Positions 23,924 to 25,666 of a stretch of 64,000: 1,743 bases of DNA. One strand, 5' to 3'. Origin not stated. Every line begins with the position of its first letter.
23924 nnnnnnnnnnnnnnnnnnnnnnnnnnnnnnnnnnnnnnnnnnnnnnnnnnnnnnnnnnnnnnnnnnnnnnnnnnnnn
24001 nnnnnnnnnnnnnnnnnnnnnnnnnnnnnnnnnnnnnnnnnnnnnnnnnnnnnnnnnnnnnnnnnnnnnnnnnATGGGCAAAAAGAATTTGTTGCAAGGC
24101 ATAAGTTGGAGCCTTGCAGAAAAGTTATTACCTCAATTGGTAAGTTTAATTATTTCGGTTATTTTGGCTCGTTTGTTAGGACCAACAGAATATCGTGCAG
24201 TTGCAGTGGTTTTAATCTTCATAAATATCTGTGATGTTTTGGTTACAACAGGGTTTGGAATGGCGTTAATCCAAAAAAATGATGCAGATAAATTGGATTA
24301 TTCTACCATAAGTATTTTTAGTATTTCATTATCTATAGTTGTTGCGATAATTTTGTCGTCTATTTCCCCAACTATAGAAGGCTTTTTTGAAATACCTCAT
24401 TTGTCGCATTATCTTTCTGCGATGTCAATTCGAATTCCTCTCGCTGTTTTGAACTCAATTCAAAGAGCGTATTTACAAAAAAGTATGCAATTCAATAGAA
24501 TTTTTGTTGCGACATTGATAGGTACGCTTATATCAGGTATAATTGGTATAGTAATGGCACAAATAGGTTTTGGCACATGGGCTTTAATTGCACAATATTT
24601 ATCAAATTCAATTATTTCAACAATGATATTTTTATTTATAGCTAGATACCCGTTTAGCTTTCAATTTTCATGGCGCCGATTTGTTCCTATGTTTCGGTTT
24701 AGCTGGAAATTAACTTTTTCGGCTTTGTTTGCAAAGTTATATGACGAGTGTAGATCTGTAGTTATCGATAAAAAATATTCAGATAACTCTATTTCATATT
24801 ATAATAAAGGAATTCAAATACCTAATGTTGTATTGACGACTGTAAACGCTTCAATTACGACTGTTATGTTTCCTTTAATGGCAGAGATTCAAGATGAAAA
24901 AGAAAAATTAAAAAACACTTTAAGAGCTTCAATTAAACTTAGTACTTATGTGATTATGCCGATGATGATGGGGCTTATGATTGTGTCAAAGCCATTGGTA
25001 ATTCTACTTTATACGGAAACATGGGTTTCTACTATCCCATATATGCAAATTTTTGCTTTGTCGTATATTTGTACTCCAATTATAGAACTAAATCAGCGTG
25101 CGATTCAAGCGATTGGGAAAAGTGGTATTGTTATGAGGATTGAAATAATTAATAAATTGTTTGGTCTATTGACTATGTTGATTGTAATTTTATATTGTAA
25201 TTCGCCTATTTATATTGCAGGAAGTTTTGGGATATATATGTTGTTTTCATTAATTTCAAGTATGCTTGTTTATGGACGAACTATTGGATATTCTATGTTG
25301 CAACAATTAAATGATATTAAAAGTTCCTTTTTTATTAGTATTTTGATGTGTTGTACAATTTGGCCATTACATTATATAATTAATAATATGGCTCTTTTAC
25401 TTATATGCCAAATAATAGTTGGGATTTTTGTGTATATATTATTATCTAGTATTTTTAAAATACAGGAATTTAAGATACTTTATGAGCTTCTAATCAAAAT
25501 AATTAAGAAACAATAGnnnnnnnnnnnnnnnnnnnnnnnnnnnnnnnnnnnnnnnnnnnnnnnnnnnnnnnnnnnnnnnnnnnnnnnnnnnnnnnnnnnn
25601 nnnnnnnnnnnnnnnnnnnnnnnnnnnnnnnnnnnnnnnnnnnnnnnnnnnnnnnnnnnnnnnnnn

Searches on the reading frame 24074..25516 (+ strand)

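Call 95: search_protein_families(library=pfam, proteins=[window:24074-25516:+], max_evalue=0.001)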
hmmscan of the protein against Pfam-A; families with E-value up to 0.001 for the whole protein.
window:24074-25516:+ (480 aa): 2 families
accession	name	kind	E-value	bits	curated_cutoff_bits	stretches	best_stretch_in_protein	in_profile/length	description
PF13440.11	Polysacc_synt_3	-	6.7e-80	268.9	23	1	30-322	1-293/293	Polysaccharide biosynthesis protein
PF01943.22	Polysacc_synt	-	2.7e-31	109.4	28.2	1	6-273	1-274/274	Polysaccharide biosynthesis protein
